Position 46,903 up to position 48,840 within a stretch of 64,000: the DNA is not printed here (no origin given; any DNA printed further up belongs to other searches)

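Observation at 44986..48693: Giant Maf(DUF115)-cytidylyltransferase-like-'dead' radical-SAM/SPASM fusion heading a nonulosonic-acid cluster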

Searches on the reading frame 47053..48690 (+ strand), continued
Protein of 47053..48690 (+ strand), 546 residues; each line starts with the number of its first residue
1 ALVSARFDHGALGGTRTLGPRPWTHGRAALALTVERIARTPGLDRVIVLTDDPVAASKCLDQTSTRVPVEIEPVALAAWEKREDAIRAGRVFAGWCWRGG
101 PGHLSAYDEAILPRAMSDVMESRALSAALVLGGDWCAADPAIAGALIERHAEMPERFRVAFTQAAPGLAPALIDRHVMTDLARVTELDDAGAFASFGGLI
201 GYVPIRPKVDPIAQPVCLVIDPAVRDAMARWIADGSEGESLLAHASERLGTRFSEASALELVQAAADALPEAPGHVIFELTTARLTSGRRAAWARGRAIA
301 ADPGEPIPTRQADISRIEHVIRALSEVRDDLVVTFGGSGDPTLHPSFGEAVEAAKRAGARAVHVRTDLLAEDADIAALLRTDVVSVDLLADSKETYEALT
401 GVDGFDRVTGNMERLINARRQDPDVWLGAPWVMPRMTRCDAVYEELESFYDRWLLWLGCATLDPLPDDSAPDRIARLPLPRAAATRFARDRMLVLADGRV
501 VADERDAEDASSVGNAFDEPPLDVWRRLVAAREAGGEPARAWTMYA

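Call 49: search_protein_families(library=pfam, proteins=[P0208, P0254, P0225], max_evalue=0.1)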
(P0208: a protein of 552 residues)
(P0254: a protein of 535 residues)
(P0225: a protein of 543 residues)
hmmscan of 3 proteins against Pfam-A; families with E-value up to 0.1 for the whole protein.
P0208 (552 aa): 2 families
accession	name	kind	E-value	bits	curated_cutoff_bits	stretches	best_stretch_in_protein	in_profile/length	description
PF04055.27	Radical_SAM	-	2.9e-05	24.7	29.5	1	304-414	25-139/166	Radical SAM superfamily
PF13186.11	SPASM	-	4e-05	24.3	21.5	1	482-546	1-66/67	Iron-sulfur cluster-binding domain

P0254 (535 aa): 2 families
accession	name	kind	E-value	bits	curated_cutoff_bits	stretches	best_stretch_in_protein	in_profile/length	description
PF12804.13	NTP_transf_3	-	2e-05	25.2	27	1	98-172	72-146/160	MobA-like NTP transferase domain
PF04055.27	Radical_SAM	-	0.00017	22.2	29.5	1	286-392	27-136/166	Radical SAM superfamily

P0225 (543 aa): 1 family
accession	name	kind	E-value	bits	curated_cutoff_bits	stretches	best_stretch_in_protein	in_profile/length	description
PF04055.27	Radical_SAM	-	4.7e-08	33.8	29.5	1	290-399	25-138/166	Radical SAM superfamily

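Call 50: find_homologous_proteins(query=P0208, max_evalue=0.001)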
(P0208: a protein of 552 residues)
Query P0208 (552 aa): 187 proteins with E <= 0.001 among 8000 candidates; the best 120 are listed.
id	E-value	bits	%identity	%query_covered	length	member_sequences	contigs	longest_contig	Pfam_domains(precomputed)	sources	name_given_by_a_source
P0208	0.0e+0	1271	100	100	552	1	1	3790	-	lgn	-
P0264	1.7e-178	613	53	100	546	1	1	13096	PF04055.28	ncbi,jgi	-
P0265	7.4e-173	594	49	100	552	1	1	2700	PF13186.12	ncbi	-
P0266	2.7e-172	592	49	99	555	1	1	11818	PF04055.28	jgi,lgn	jgi:spiro-SPASM protein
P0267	4.5e-171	588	50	100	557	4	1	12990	-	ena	-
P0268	1.0e-168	581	51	100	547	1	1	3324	PF04055.28,PF12804.14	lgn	-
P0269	1.1e-168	581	49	100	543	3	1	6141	PF13186.12,PF04055.28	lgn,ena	-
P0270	2.0e-167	576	47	100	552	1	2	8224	PF13186.12,PF04055.28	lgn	-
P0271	7.4e-165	568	48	100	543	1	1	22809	PF04055.28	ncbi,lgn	-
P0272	1.6e-164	567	50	100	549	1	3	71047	PF04055.28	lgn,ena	-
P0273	7.1e-164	565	49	100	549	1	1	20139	PF04055.28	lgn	-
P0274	2.9e-163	563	50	100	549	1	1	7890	PF04055.28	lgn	-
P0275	3.5e-161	556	51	100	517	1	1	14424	PF04055.28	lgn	-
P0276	2.0e-159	550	50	94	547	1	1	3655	PF13186.12,PF04055.28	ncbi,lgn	-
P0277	3.9e-159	549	49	99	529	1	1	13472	PF04055.28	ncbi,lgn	-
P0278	8.9e-155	535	51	95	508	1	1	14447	PF04055.28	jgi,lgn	jgi:hypothetical protein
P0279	9.7e-154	531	46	99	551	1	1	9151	PF04055.28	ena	-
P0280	1.5e-151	524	48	99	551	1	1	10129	PF13186.12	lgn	-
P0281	9.1e-151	521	47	100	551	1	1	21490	PF13186.12,PF04055.28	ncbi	-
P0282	1.2e-149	518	46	99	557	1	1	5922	PF13186.12,PF04055.28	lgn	-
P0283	1.0e-148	515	50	95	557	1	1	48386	PF13186.12,PF04055.28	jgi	jgi:hypothetical protein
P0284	1.1e-148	514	46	99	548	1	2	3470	PF13186.12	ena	-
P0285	1.9e-148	514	47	95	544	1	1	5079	PF04055.28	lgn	-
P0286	2.9e-148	513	50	94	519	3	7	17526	PF04055.28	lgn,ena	-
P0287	5.5e-147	509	45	98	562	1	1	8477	PF13186.12,PF04055.28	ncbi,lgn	-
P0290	4.4e-146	506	50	94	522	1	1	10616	PF04055.28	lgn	-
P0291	7.6e-146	505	47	96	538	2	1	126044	PF13186.12,PF04055.28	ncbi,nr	ncbi:MAG: SPASM domain-containing protein [Planctomycetes bacterium]|nr:SPASM domain-containing prot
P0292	5.1e-145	502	48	95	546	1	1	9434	PF04055.28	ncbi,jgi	ncbi:MAG: radical SAM protein [Planctomycetota bacterium]|jgi:hypothetical protein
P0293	6.1e-145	502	44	99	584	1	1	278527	PF13186.12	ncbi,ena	-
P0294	1.0e-144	501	45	100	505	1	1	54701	PF13186.12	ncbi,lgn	-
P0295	1.1e-143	498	45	96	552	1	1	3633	PF13186.12,PF04055.28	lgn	-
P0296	5.3e-143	496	48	94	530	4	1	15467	PF04055.28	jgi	-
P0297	5.7e-143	496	45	99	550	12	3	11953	PF13186.12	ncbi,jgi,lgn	-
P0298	7.7e-143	495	46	99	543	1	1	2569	PF13186.12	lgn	-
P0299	1.2e-142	495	46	99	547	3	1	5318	PF13186.12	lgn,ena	-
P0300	4.1e-142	493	45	99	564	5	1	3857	PF13186.12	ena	-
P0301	6.2e-142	492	45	99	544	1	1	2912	PF13186.12,PF04055.28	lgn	-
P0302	1.4e-141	491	44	99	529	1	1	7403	PF13186.12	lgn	-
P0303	1.5e-141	491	45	99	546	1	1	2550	PF13186.12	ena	-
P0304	2.7e-141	490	44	99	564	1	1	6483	PF13186.12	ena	-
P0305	3.5e-141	490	44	99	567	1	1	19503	PF13186.12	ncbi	-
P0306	3.6e-141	490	46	99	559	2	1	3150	PF13186.12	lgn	-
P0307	6.7e-141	489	45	97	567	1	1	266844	PF13186.12,PF12804.14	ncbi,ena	-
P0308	1.0e-140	488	44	99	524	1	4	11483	PF13186.12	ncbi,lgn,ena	-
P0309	1.2e-140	488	45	99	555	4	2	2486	PF13186.12,PF12804.14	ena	-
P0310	3.4e-140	486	43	99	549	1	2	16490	PF13186.12,PF04055.28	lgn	-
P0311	3.8e-140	486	44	99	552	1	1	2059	PF13186.12,PF04055.28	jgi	-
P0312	5.7e-140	486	45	99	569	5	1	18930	PF13186.12,PF12804.14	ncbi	-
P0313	5.8e-140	486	45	99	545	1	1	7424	PF04055.28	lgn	-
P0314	1.3e-139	485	44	99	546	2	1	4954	PF13186.12,PF04055.28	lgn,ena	-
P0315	1.9e-139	484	45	99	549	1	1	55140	PF13186.12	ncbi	-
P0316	3.5e-139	483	45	99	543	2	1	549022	PF04055.28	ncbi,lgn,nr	ncbi:MAG: hypothetical protein IT444_01465 [Phycisphaeraceae bacterium]|nr:hypothetical protein [Phy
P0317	5.7e-139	482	45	99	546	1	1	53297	PF13186.12,PF12804.14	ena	-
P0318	7.3e-139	482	44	99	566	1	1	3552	PF13186.12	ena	-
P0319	5.1e-138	479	45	97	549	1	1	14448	PF13186.12,PF12804.14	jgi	-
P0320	5.2e-138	479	43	99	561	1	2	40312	PF13186.12,PF04055.28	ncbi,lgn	ncbi:MAG: SPASM domain-containing protein [Phycisphaeraceae bacterium]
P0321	6.2e-138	479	46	100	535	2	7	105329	PF13186.12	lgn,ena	-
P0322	9.7e-138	478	44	99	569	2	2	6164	PF13186.12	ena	-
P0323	1.1e-137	478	44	99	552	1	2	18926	PF13186.12,PF04055.28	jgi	jgi:radical SAM protein with 4Fe4S-binding SPASM domain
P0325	3.5e-136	473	44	97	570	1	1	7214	PF13186.12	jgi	-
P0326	4.1e-136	473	43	99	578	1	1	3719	PF13186.12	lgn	-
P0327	6.5e-136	472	43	99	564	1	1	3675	PF13186.12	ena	-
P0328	6.8e-136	472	41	99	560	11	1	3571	PF13186.12,PF12804.14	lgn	-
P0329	7.0e-136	472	44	100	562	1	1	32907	PF04055.28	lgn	-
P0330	7.6e-136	472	44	99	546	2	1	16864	PF13186.12,PF12804.14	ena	-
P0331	1.6e-135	471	47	93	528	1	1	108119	PF13186.12,PF04055.28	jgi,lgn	-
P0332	1.7e-135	471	42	99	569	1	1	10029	PF13186.12,PF04055.28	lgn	-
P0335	5.4e-135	469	47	95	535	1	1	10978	PF13186.12,PF12804.14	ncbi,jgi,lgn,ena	jgi:hypothetical protein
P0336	1.5e-134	468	43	99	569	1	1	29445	PF13186.12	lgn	-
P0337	2.3e-134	467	41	99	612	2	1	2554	PF13186.12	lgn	-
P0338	2.4e-134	467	44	96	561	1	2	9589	PF13186.12,PF12804.14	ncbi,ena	-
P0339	3.4e-134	467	44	99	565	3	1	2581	PF13186.12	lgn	-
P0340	3.6e-134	467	43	99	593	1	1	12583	PF13186.12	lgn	-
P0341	3.6e-134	467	43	99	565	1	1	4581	PF04055.28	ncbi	-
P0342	4.0e-134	466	44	99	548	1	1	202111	PF13186.12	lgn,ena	-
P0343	1.5e-133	464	42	99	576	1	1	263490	PF13186.12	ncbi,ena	-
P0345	4.4e-133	463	42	99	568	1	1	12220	PF13186.12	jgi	-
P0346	5.0e-133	463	43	99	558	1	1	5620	PF13186.12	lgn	-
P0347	5.9e-133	463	45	99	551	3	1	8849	PF13186.12,PF12804.14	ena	-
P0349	8.1e-133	462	43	99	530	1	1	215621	PF13186.12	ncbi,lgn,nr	ncbi:MAG: hypothetical protein GC164_02480 [Phycisphaera sp.]|nr:hypothetical protein [Phycisphaera 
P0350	1.4e-132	461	45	99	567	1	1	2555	PF13186.12,PF12804.14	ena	-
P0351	1.8e-132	461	43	99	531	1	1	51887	PF04055.28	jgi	jgi:hypothetical protein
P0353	2.5e-132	460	44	99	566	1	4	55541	PF13186.12,PF04055.28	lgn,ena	-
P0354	4.9e-132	460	44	94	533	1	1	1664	PF13186.12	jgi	jgi:hypothetical protein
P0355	6.9e-132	459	44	99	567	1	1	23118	PF13186.12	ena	-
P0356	8.9e-132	459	43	99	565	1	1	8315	PF13186.12,PF12804.14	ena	-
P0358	1.1e-131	458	42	99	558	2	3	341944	PF13186.12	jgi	jgi:spiro-SPASM protein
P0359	1.2e-131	458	43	99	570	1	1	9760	PF13186.12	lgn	-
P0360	1.5e-131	458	44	99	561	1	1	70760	PF13186.12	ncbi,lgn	-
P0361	1.9e-131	458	43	99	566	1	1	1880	PF13186.12,PF12804.14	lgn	-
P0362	2.2e-131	457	42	99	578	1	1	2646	PF13186.12,PF12804.14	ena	-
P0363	5.3e-131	456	43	99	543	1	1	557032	PF13186.12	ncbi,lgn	-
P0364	6.5e-131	456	44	99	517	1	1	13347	PF13186.12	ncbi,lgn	-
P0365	1.0e-130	455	42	99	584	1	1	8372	PF13186.12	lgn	-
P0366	1.4e-130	455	37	99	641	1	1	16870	PF13186.12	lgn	-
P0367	3.9e-130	453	42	99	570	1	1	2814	PF13186.12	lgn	-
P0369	7.7e-130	452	43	99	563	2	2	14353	PF13186.12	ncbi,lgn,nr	ncbi:MAG: SPASM domain-containing protein [Phycisphaeraceae bacterium]|nr:SPASM domain-containing pr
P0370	1.3e-129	452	42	99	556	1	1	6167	PF13186.12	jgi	jgi:spiro-SPASM protein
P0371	1.4e-129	451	43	99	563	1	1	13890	PF13186.12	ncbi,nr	ncbi:MAG: hypothetical protein IT442_10825 [Phycisphaeraceae bacterium]|nr:hypothetical protein [Phy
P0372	1.8e-129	451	44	99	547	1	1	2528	PF13186.12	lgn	-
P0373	3.3e-129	450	42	98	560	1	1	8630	PF04055.28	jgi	jgi:hypothetical protein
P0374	6.0e-129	449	45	99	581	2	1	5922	PF04055.28,PF12804.14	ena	-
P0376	1.0e-128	449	42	99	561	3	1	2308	PF04055.28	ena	-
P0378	1.8e-128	448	42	99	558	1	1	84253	PF13186.12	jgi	jgi:MoaA/NifB/PqqE/SkfB family radical SAM enzyme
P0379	2.5e-128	447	43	99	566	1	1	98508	PF13186.12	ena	-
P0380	6.6e-128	446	42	99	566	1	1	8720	PF13186.12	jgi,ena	jgi:hypothetical protein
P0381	8.3e-128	446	41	99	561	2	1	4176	PF13186.12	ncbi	-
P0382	1.1e-127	445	42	99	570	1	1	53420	PF13186.12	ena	-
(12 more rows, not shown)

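Call 51: find_encoding_contigs(protein=P0316, flank=10000, max_places=2)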
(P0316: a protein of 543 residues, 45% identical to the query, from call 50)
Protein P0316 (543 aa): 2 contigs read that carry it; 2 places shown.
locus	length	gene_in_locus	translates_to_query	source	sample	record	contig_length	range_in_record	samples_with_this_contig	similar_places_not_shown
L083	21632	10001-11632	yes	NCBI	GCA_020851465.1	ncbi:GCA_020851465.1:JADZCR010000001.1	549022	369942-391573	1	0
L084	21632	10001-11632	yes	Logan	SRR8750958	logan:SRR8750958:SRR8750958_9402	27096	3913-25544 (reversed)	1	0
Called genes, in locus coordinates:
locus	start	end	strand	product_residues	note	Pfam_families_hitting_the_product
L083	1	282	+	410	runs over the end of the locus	PF28597:T2SSF_N (weak), PF00482:T2SSF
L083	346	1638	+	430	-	PF03033:Glyco_transf_28, PF00201:UDPGT, PF04101:Glyco_tran_28_C (weak), PF06722:EryCIII-like_C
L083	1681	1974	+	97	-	PF13441:Gly-zipper_YMGG, PF13488:Gly-zipper_Omp, PF13436:Gly-zipper_OmpA (faint)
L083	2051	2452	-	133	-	PF07233:DUF1425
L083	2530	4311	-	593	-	-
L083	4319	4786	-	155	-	-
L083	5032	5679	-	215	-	PF13036:LpoB (faint)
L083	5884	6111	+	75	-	-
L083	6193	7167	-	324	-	PF19777:DUF6263 (faint)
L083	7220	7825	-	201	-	-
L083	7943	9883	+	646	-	PF20157:Maf_flag10_N (faint), PF01973:MptE-like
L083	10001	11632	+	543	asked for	PF04055:Radical_SAM (faint)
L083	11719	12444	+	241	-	PF02348:CTP_transf_3, PF12804:NTP_transf_3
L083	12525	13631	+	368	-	PF02350:Epimerase_2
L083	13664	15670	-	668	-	PF01408:GFO_IDH_MocA, PF02894:GFO_IDH_MocA_C (weak), PF22725:GFO_IDH_MocA_C3, PF00248:Aldo_ket_red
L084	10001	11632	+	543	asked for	PF04055:Radical_SAM (faint)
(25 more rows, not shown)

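Call 52: find_encoding_contigs(protein=P0358, flank=10000, max_places=2)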
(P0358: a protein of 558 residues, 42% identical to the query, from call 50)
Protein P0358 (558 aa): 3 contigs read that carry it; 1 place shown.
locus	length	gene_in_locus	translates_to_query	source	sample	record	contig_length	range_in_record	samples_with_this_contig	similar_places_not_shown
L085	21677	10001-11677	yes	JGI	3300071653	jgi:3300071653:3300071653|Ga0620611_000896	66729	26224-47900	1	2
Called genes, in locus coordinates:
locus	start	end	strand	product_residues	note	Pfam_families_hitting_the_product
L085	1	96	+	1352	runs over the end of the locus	PF07517:SecA_DEAD, PF01043:SecA_PP_bind, PF21090:P-loop_SecA, PF07516:SecA_SW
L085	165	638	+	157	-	-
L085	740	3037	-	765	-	PF03629:SASA (faint), PF02837:Glyco_hydro_2_N (faint)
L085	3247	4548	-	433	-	PF04055:Radical_SAM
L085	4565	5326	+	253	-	PF16697:Yop-YscD_cpl, PF00498:FHA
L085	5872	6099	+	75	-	-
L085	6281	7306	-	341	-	PF19777:DUF6263 (faint)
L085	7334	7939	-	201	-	-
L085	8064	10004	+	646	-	PF01973:MptE-like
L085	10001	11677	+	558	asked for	PF13186:SPASM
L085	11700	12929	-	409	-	PF02445:NadA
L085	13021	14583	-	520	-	PF03629:SASA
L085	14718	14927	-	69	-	PF06305:LapA_dom (weak)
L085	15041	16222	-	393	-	-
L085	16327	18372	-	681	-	-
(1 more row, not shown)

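Call 54: search_protein_families(library=ncbifam, proteins=[P0358, P0266, P0370, P0316, P0291], max_evalue=0.00001)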
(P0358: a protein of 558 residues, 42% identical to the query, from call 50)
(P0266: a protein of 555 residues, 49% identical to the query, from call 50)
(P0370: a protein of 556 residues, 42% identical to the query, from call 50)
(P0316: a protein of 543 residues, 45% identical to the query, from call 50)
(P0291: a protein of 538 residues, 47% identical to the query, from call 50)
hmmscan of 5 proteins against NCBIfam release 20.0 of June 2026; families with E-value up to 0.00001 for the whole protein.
P0358 (558 aa): 3 families
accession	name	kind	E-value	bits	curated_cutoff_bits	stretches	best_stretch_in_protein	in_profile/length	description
TIGR04321.1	spiroSPASM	subfamily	7.5e-40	137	250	1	127-556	87-506/510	spiro-SPASM protein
TIGR04317.1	W_rSAM_matur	equivalog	9.6e-08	31.5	380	1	297-420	24-144/349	tungsten cofactor oxidoreductase radical SAM maturase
TIGR04038.1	tatD_link_rSAM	subfamily_domain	6.8e-06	26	129.7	0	330-407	64-144/192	TatD family nuclease-associated radical SAM protein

P0266 (555 aa): 3 families
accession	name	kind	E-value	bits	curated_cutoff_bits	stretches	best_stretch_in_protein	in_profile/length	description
TIGR04321.1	spiroSPASM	subfamily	6.5e-38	130.6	250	1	130-553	85-506/510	spiro-SPASM protein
TIGR04317.1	W_rSAM_matur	equivalog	3.9e-08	32.8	380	1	280-441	4-166/349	tungsten cofactor oxidoreductase radical SAM maturase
TIGR02109.1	PQQ_syn_pqqE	equivalog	4e-07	29.3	381.35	1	279-444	6-167/358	pyrroloquinoline quinone biosynthesis protein PqqE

P0370 (556 aa): 2 families
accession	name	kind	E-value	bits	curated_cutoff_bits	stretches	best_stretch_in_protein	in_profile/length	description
TIGR04321.1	spiroSPASM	subfamily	1e-36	126.7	250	1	116-554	86-506/510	spiro-SPASM protein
TIGR04317.1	W_rSAM_matur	equivalog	1.4e-07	31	380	1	295-416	23-143/349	tungsten cofactor oxidoreductase radical SAM maturase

P0316 (543 aa): 1 family
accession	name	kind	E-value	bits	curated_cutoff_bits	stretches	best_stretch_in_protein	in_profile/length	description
TIGR04321.1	spiroSPASM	subfamily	3.3e-30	105.2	250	1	211-541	176-506/510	spiro-SPASM protein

P0291 (538 aa): 3 families
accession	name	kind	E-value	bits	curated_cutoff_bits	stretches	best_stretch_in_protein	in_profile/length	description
TIGR04321.1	spiroSPASM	subfamily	9.4e-36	123.5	250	1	114-536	86-506/510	spiro-SPASM protein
TIGR04317.1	W_rSAM_matur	equivalog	9.7e-11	41.4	380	1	294-426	33-164/349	tungsten cofactor oxidoreductase radical SAM maturase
TIGR04311.1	rSAM_Geo_metal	subfamily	8.7e-06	25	400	0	313-407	51-148/423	radical SAM/SPASM family putative metalloenzyme maturase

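Call 59: search_dna_similar(query=P0358, collection=plasmids, mode=protein, max_evalue=0.001, max_rows=15)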
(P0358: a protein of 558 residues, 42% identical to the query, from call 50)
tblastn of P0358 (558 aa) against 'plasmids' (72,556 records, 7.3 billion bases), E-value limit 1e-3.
Records with a match: 7; places in all: 7; records where one place covers at least 80% of the query: 0.
Best place of each record, by identity: <60% 7.
By first word of the organism name: Lawsonia 3; Brachyspira 2; Deltaproteobacteria 1; Solidesulfovibrio 1.
By predicted mobility (MOB-suite, as given by PLSDB): non-mobilizable 7.
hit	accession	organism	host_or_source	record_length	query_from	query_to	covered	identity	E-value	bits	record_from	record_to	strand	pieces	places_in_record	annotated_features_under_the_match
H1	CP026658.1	Deltaproteobacteria bacterium Smac51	cockroach,pure culture,hindgut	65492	263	555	53%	26.4%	2e-14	84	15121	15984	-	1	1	molybdenum cofactor biosynthesis protein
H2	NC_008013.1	Lawsonia intracellularis PHE/MN1-00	Sus scrofa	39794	275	555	50%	24.9%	4e-13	80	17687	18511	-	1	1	radical SAM protein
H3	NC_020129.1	Lawsonia intracellularis N343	-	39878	275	555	50%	24.9%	4e-13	80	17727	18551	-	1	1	radical SAM protein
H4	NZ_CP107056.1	Lawsonia intracellularis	-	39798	275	555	50%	24.9%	5e-13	80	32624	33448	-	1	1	radical SAM protein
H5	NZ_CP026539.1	Solidesulfovibrio carbinolicus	-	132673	339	555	39%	21.4%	8e-4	50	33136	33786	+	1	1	radical SAM protein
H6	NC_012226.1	Brachyspira hyodysenteriae WA1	-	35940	475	552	14%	28.8%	3e-4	52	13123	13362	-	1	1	radical SAM protein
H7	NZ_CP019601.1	Brachyspira hyodysenteriae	pig,plasmid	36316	475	552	14%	28.8%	3e-4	51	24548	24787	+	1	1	radical SAM protein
